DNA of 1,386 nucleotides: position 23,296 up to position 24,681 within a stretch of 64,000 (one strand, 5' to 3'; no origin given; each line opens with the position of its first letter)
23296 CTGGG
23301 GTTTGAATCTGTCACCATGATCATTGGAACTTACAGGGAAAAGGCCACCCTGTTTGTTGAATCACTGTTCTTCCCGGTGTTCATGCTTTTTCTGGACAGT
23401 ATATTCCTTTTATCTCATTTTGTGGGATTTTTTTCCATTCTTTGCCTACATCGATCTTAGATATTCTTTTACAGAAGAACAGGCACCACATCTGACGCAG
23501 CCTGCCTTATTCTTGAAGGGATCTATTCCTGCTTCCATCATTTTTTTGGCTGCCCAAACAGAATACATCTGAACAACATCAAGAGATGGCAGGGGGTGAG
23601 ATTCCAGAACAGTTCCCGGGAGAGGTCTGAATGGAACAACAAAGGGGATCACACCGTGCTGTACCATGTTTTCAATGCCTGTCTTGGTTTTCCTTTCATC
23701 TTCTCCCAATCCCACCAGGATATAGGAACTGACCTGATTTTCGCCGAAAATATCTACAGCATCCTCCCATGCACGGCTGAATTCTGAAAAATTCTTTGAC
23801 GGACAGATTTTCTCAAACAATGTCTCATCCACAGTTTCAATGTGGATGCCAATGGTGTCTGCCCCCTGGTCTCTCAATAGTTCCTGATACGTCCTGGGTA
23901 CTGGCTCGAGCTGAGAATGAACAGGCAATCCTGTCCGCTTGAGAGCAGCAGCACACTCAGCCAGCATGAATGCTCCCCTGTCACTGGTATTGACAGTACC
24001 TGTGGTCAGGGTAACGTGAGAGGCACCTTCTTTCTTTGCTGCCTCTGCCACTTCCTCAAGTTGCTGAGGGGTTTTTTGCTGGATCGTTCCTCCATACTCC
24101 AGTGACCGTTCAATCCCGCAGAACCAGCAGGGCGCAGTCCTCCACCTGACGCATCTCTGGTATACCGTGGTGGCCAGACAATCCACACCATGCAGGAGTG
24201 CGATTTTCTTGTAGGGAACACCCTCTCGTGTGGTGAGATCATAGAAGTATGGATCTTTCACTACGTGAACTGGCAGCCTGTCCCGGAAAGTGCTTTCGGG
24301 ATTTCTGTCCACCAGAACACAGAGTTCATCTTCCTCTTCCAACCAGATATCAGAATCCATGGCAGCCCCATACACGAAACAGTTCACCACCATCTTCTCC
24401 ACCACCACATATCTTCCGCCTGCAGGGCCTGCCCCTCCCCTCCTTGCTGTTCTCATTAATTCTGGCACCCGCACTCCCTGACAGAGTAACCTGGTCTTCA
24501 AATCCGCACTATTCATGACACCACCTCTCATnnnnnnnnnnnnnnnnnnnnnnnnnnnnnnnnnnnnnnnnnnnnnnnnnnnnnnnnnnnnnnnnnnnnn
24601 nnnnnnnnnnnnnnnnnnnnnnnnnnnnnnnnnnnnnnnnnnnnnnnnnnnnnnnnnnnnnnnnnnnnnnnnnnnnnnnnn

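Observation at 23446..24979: GNAT acetyltransferase co-transcribed with an Fe-S (radical-SAM-like) enzyme carrying a non-canonical CX7CX2C motif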

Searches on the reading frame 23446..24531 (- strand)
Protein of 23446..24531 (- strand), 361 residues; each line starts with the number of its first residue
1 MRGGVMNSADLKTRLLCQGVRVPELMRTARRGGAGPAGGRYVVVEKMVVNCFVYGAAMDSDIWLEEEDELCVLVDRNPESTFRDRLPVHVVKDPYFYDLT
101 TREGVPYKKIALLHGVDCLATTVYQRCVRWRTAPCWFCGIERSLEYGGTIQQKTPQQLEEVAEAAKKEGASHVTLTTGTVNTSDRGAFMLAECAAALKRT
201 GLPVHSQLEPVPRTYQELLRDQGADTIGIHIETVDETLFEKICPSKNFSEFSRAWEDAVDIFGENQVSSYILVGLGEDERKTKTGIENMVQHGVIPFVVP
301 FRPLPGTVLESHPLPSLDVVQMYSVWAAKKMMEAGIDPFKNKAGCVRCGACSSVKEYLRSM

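Call 3: search_protein_families(library=ncbifam, proteins=[window:23446-24531:-], max_evalue=0.01)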
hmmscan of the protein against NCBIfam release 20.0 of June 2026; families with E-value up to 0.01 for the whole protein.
window:23446-24531:- (361 aa): 11 families
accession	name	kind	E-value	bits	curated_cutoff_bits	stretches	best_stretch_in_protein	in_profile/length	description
TIGR04043.1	rSAM_MSMEG_0568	hypoth_equivalog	3.7e-96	322.2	303.7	1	15-357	3-353/354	MSMEG_0568 family radical SAM protein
NF045502.1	variant_rSAM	domain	5.6e-40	137.4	125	1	60-326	73-350/357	radical SAM protein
NF053743.1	LipS2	equivalog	3.7e-14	52.8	270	1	189-336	91-235/292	LipS2 family lipoyl synthase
TIGR03957.1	rSAM_HmdB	equivalog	3.7e-10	39.5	320.9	1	135-317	54-236/317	5,10-methenyltetrahydromethanopterin hydrogenase cofactor biosynthesis protein HmdB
NF004019.1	PRK05481.1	subfamily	7.9e-07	28.6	203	1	132-294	58-219/286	lipoyl synthase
TIGR00510.1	lipA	equivalog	1.5e-06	27.8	310.25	1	132-294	74-236/302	lipoyl synthase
TIGR03910.1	pyrrolys_PylB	equivalog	4.2e-06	25.9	348.2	1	135-311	70-248/347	methylornithine synthase PylB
TIGR00433.2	bioB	equivalog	2.2e-05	23.9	225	1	135-323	55-244/307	biotin synthase BioB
NF009544.0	PRK12928.1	subfamily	0.00052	19.4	210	1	132-294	77-239/300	lipoyl synthase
TIGR02351.2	thiH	equivalog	0.0018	17.4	380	1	134-249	86-198/364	2-iminoacetate synthase ThiH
NF004911.0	PRK06267.1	equivalog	0.0021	17.3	305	1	230-286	134-188/351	hypothetical protein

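Call 4: search_protein_families(library=pfam, proteins=[window:23446-24531:-], max_evalue=0.01)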
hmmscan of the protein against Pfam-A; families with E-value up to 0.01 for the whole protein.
window:23446-24531:- (361 aa): 1 family
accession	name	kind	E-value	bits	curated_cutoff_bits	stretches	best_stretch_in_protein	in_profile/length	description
PF04055.27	Radical_SAM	-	7.1e-14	52.7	29.5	1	135-280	11-157/166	Radical SAM superfamily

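Call 7: find_homologous_proteins(query=window:23446-24531:-, max_evalue=0.00001)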
Query window:23446-24531:- (361 aa): 3256 proteins with E <= 0.00001 among 8000 candidates; the best 120 are listed.
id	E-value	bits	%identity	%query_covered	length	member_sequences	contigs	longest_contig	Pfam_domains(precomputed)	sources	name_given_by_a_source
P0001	2.8e-243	825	100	99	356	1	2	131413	PF04055.28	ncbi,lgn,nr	ncbi:MAG: MSMEG_0568 family radical SAM protein [Theionarchaea archaeon]|nr:MSMEG_0568 family radica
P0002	1.3e-201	687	81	99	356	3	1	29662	PF04055.28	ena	-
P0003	4.9e-200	682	82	99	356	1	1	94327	PF04055.28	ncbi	ncbi:MAG: MSMEG_0568 family radical SAM protein [Candidatus Methanofastidiosia archaeon]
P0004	7.5e-196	668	79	99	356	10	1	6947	PF04055.28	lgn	-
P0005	5.4e-152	524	66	98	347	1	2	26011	PF04055.28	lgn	-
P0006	6.2e-152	524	65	100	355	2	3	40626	PF04055.28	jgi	jgi:radical SAM protein (TIGR04043 family)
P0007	4.9e-151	521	64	100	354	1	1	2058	PF04055.28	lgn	-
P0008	6.0e-150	517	64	99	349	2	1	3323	PF04055.28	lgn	-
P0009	4.7e-149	515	64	100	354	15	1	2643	PF04055.28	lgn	-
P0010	1.4e-148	513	63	100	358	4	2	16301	PF04055.28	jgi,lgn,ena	-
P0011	7.5e-148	511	63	100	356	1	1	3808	PF04055.28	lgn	-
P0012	1.8e-147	509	63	99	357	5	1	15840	PF04055.28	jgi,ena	-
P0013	5.5e-147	508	63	99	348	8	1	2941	PF04055.28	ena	-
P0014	1.0e-146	507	62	99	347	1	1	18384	PF04055.28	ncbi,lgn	-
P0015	2.9e-146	505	64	98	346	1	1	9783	PF04055.28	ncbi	-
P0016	2.0e-145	503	64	98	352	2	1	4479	PF04055.28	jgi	jgi:radical SAM protein (TIGR04043 family)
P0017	1.4e-144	500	62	99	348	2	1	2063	PF04055.28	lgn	-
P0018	4.4e-143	495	63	99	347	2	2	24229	PF04055.28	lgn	-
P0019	2.6e-142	492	62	98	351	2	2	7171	PF04055.28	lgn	-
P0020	4.0e-141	488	61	98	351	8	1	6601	PF04055.28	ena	-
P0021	1.8e-138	480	62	98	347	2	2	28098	PF04055.28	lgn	-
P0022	1.3e-134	467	57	100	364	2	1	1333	PF04055.28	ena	-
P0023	2.1e-133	463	62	94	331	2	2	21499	PF04055.28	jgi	jgi:radical SAM protein (TIGR04043 family)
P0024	8.5e-130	451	60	97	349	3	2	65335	PF04055.28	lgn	-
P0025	3.6e-126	439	58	97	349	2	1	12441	PF04055.28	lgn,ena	-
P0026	3.5e-123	429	58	96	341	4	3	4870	PF04055.28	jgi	-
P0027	2.9e-121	423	60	89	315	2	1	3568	PF04055.28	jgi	jgi:radical SAM protein (TIGR04043 family)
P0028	3.9e-121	423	58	93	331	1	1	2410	PF04055.28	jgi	jgi:radical SAM protein (TIGR04043 family)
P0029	3.6e-120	420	63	77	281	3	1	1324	PF04055.28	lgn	-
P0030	1.1e-106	375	53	97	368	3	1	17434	PF04055.28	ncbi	-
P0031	5.4e-105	370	52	97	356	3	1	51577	PF04055.28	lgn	-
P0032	6.8e-105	369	50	97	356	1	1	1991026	PF04055.28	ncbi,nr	ncbi:MAG: radical SAM protein [Methanobacteriota archaeon]|nr:MAG: radical SAM protein [Euryarchaeot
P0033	2.9e-104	367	52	97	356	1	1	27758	PF04055.28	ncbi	-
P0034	2.3e-102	361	48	97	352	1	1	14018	PF04055.28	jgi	jgi:radical SAM protein (TIGR04043 family)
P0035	2.7e-102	361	51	97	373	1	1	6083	PF04055.28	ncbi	-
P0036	1.0e-101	359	49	98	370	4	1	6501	PF04055.28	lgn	-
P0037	1.8e-101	358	50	97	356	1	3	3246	PF04055.28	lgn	-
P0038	2.5e-101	358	48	98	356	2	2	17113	PF04055.28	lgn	-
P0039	9.8e-101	356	51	97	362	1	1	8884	PF04055.28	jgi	-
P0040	1.5e-100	355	50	98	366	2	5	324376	PF04055.28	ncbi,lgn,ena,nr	ncbi:MAG: MSMEG_0568 family radical SAM protein [Thermoplasmata archaeon]|nr:MSMEG_0568 family radic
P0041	3.8e-100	354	49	94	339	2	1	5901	PF04055.28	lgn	-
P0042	8.8e-100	352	50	97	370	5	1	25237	PF04055.28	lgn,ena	-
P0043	1.4e-99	352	50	97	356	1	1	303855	PF04055.28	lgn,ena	-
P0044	2.9e-99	351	49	97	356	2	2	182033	PF04055.28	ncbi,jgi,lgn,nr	ncbi:MAG: radical SAM protein [Methanomassiliicoccales archaeon]|nr:MAG: radical SAM protein [Methan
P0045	1.4e-98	349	50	98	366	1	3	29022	PF04055.28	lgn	-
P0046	6.2e-96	340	47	97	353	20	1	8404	PF04055.28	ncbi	-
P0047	1.4e-94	335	47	97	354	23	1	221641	PF04055.28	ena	-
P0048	1.4e-93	332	44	97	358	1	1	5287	PF04055.28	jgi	-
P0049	2.4e-93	331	47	99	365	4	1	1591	PF04055.28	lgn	-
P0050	2.6e-92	328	47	98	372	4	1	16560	PF04055.28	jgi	-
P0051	6.2e-92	327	47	96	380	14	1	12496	PF04055.28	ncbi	ncbi:MAG: MSMEG_0568 family radical SAM protein [Candidatus Freyarchaeota archaeon]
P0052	9.1e-92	326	47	96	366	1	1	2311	PF04055.28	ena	-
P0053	9.9e-92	326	46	99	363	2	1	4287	PF04055.28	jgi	jgi:radical SAM protein (TIGR04043 family)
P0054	1.2e-91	326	47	96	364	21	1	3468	PF04055.28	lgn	-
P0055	3.7e-91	324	48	98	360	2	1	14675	PF04055.28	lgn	-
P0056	1.2e-90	322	47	98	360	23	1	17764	PF04055.28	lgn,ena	-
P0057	4.5e-90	321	46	98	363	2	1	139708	PF04055.28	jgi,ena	-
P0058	1.0e-89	319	46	99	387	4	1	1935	PF04055.28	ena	-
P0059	1.0e-89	319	45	97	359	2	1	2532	PF04055.28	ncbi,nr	ncbi:MAG: MSMEG_0568 family radical SAM protein [archaeon]|nr:MSMEG_0568 family radical SAM protein 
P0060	1.2e-89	319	46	96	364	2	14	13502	PF04055.28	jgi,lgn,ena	jgi:radical SAM protein (TIGR04043 family)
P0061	1.3e-89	319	46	96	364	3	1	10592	PF04055.28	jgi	jgi:radical SAM protein (TIGR04043 family)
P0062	5.9e-89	317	45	97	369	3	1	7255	PF04055.28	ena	-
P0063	1.1e-88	316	45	96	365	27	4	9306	PF04055.28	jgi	jgi:radical SAM protein (TIGR04043 family)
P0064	1.7e-88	315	45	96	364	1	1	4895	PF04055.28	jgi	jgi:radical SAM protein (TIGR04043 family)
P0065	1.8e-88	315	46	99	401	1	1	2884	PF04055.28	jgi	jgi:radical SAM protein (TIGR04043 family)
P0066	2.8e-88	315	47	97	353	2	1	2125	PF04055.28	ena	-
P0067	3.3e-88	314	44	97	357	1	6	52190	PF04055.28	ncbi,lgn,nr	ncbi:MAG: MSMEG_0568 family radical SAM protein [Candidatus Methylarchaceae archaeon HK01B]|nr:MSMEG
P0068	4.1e-88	314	45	95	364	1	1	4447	PF04055.28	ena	-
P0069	7.0e-88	313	47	99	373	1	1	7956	PF04055.28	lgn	-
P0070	1.2e-87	313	44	98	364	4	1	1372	PF04055.28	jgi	-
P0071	1.2e-87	313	46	98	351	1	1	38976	PF04055.28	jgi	-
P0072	1.7e-87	312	46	96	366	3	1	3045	PF04055.28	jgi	-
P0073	2.7e-87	311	44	98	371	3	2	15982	PF04055.28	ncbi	-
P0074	3.3e-87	311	47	96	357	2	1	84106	PF04055.28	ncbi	ncbi:MAG: MSMEG_0568 family radical SAM protein [Candidatus Lokiarchaeia archaeon]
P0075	4.4e-87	311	44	98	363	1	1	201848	PF04055.28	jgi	-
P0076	7.7e-87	310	46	98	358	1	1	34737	PF04055.28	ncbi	ncbi:MAG: MSMEG_0568 family radical SAM protein [Promethearchaeota archaeon]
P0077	1.0e-86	309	44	97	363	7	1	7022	PF04055.28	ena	-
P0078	1.0e-86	309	46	98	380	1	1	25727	PF04055.28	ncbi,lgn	-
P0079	1.3e-86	309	43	98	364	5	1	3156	PF04055.28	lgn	-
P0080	2.1e-86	308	43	98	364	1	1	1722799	PF04055.28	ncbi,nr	ncbi:MAG: MSMEG_0568 family radical SAM protein [Candidatus Bathyarchaeota archaeon]|nr:MAG: MSMEG_0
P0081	3.0e-86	308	46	97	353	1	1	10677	PF04055.28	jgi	jgi:radical SAM protein (TIGR04043 family)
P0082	3.0e-86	308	47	96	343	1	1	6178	PF04055.28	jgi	jgi:radical SAM protein (TIGR04043 family)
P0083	4.2e-86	307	46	96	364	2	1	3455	PF04055.28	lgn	-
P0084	4.4e-86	307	43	96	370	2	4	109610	PF04055.28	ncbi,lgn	-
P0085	8.4e-86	306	43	97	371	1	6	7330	PF04055.28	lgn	-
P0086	3.2e-85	305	47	98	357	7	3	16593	PF04055.28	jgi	jgi:radical SAM protein (TIGR04043 family)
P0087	3.4e-85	304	45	96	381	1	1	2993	PF04055.28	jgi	-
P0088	4.4e-85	304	44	96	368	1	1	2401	PF04055.28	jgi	-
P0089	6.7e-85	303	43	96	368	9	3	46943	PF04055.28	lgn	-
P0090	7.0e-85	303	46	97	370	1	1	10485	PF04055.28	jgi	jgi:radical SAM protein (TIGR04043 family)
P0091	7.9e-85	303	44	96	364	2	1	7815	PF04055.28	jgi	-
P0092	1.5e-84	302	44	96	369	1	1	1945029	PF04055.28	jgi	-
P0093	2.5e-84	302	46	99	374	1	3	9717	PF04055.28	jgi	jgi:radical SAM protein (TIGR04043 family)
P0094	2.7e-84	301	43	96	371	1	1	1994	PF04055.28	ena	-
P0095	3.1e-84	301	43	96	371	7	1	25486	PF04055.28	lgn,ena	-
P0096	4.0e-84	301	46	96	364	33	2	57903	PF04055.28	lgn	-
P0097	4.3e-84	301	46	98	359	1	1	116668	PF04055.28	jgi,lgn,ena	-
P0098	8.5e-84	300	44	98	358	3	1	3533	PF04055.28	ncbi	ncbi:MAG: MSMEG_0568 family radical SAM protein [Candidatus Sifarchaeia archaeon]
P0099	1.5e-83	299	43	97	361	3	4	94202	PF04055.28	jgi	-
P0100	1.7e-83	299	43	96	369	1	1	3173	PF04055.28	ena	-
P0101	2.3e-83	298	44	97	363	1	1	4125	PF04055.28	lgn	-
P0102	2.9e-83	298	43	96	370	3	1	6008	PF04055.28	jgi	-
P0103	5.0e-83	297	46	97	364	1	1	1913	PF04055.28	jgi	jgi:radical SAM protein (TIGR04043 family)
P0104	5.0e-83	297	44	96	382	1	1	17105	PF04055.28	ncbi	-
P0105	8.6e-83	297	46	98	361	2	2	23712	PF04055.28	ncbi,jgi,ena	-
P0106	1.0e-82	296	45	97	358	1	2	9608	PF04055.28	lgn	-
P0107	1.3e-82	296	42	98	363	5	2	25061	PF04055.28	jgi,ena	-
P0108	1.6e-82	296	45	97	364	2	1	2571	PF04055.28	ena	-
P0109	1.8e-82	296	42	98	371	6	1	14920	PF04055.28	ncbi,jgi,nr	ncbi:MAG: MSMEG_0568 family radical SAM protein [Candidatus Bathyarchaeota archaeon]|nr:MSMEG_0568 f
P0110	2.9e-82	295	43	96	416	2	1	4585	PF04055.28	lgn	-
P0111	3.3e-82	295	45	96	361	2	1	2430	PF04055.28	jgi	-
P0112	6.9e-82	294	44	96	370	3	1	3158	PF04055.28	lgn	-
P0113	1.1e-81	293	40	98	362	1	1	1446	PF04055.28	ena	-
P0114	1.2e-81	293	44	96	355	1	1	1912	PF04055.28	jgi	-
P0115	1.2e-81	293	45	96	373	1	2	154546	PF04055.28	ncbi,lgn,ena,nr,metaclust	ncbi:MAG: biotin synthase [Candidatus Bathyarchaeota archaeon BA2]|nr:MAG: biotin synthase [Candidat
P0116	2.2e-81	292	44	98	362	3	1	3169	PF04055.28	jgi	-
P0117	2.3e-81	292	43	97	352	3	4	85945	PF04055.28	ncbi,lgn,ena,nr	ncbi:radical SAM superfamily protein [archaeon BMS3Abin16]|nr:radical SAM superfamily protein [archa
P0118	2.3e-81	292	44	97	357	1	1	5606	PF04055.28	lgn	-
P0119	2.3e-81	292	45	98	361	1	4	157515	PF04055.28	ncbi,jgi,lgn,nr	ncbi:MAG: MSMEG_0568 family radical SAM protein [archaeon]|nr:MSMEG_0568 family radical SAM protein 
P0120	2.8e-81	292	44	97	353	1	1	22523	PF04055.28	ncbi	-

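Call 14: find_related_loci(query=A1, collection=genome_contigs, flank=8000)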
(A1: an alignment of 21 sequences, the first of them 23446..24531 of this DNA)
Query A1 (361 aa) in genome_contigs; peptide patterns used: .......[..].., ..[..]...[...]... (x = any residue, [..] = any of these).
444 stretches matched a pattern; 401 encode a relative of the query (tblastn E <= 1e-3); the best 80 are kept; 80 distinct loci.
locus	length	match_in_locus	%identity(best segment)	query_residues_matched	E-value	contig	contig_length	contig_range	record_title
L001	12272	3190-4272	82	1-361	0e+0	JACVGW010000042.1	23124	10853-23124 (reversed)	MAG: Theionarchaea archaeon isolate SZ_28-30 SZ_28-30_NODE_63_length_23124_cov_439.643170, whole genome shotgun sequence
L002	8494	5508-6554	50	9-359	1e-111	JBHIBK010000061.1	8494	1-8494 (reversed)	MAG: Thermoplasmata archaeon isolate K_1_bin.53 NODE_2283_length_8494_cov_5.143500, whole genome shotgun sequence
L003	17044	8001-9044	50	8-357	9e-110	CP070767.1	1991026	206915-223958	MAG: Methanobacteriota archaeon isolate bin24 chromosome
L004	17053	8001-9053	50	4-357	6e-105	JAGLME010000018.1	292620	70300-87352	MAG: Thermoplasmata archaeon isolate RS_5_45 ROV157_5.bin.45.fa_18, whole genome shotgun sequence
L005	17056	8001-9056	49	4-357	5e-104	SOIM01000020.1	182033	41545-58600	MAG: Methanomassiliicoccales archaeon isolate E29_bin30 NODE_2_length_182033_cov_10.332908, whole genome shotgun sequenc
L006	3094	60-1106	48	9-359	2e-105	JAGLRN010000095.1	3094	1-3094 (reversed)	MAG: Thermoplasmata archaeon isolate RS_9_17 ROV157_9.bin.17.fa_95, whole genome shotgun sequence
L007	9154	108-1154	47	9-359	4e-102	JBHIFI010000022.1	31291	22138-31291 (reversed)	MAG: Thermoplasmata archaeon isolate b1.sp2_bin.58 NODE_244_length_31291_cov_8.518824, whole genome shotgun sequence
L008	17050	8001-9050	48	8-359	1e-101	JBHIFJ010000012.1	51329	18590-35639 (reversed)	MAG: Thermoplasmata archaeon isolate b1.sp2_bin.40 NODE_77_length_51329_cov_20.897043, whole genome shotgun sequence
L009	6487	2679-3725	49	9-359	7e-101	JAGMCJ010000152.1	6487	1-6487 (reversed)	MAG: Thermoplasmata archaeon isolate RS_17_1 ZL495.bin.1.fa_152, whole genome shotgun sequence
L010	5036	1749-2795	48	9-359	9e-97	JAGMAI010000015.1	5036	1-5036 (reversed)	MAG: Thermoplasmata archaeon isolate RS_14_3 ZL355.bin.3.fa_15, whole genome shotgun sequence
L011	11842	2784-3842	43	11-356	2e-89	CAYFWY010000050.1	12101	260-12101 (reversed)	MAG TPA_asm: uncultured Candidatus Bathyarchaeia archaeon isolate ERP108616_co2_35 genome assembly, contig: NODE_9332_le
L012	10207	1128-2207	46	3-359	5e-89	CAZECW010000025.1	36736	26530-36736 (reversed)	MAG TPA_asm: uncultured archaeon isolate SRP231805_co4_171 genome assembly, contig: k141_166038, whole genome shotgun se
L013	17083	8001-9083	46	2-359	5e-89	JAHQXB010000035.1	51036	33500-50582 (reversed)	MAG: Candidatus Jordarchaeia archaeon isolate RPF2 contig_124_156_length_51036_read_count_161281, whole genome shotgun s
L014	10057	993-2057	44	6-358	2e-88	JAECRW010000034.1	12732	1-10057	MAG: Candidatus Sifarchaeum marinoarchaea isolate CR_Bin_042_1 NODE_42_length_12732_cov_9.278704, whole genome shotgun s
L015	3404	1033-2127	42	12-361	3e-89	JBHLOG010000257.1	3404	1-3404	MAG: Promethearchaeota archaeon isolate DZ3M.289 DZ3M.289@140962, whole genome shotgun sequence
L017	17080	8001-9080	43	2-356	1e-86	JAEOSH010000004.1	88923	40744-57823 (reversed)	MAG: Candidatus Baldrarchaeum yapensis isolate Yap30.bin9.72 contig_7, whole genome shotgun sequence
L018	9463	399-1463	45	6-358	1e-86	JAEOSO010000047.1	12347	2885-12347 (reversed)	MAG: Candidatus Borrarchaeota archaeon isolate Yap75.bin3.45 contig-145_4278, whole genome shotgun sequence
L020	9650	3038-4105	43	11-358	8e-86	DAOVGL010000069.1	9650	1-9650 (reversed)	MAG TPA_asm: Candidatus Bathyarchaeota archaeon isolate CSMAG_1134 CSMAG_1134_k141_659247_length_9650_cov_15.0209, whole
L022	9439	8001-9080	44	6-358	2e-85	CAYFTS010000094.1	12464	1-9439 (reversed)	MAG TPA_asm: uncultured Candidatus Bathyarchaeia archaeon isolate ERP108616_co1_179 genome assembly, contig: k119_650619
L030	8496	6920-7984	45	6-358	2e-84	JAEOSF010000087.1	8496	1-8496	MAG: Candidatus Borrarchaeum yapensis isolate Yap2000.bin9.141 contig-145_13800, whole genome shotgun sequence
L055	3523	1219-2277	43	5-358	1e-81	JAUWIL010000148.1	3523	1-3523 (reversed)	MAG: Methanobacteriota archaeon isolate CSMAG_2293 CSMAG_2293_k127_10468974_length_3523_cov_14.9635, whole genome shotgu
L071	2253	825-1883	44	9-356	4e-82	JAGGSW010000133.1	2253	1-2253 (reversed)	MAG: Candidatus Odinarchaeota archaeon isolate AUK032 PB_MANV_032_c_000000002732, whole genome shotgun sequence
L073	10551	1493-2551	45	9-356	8e-80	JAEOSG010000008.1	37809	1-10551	MAG: Candidatus Baldrarchaeota archaeon isolate Yap30.bin4.67 contig_78, whole genome shotgun sequence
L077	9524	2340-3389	40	10-357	3e-79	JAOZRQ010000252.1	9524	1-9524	MAG: Desulfobacterales bacterium isolate GMC6.concoct.52 GMC6_8798_length_9524_cov_11.214595, whole genome shotgun seque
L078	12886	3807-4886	42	3-359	7e-79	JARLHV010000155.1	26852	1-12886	MAG: Desulfosporosinus sp. isolate MAG_BO295 MetaBAT2_Bin_295_Oxic_k141_1977225, whole genome shotgun sequence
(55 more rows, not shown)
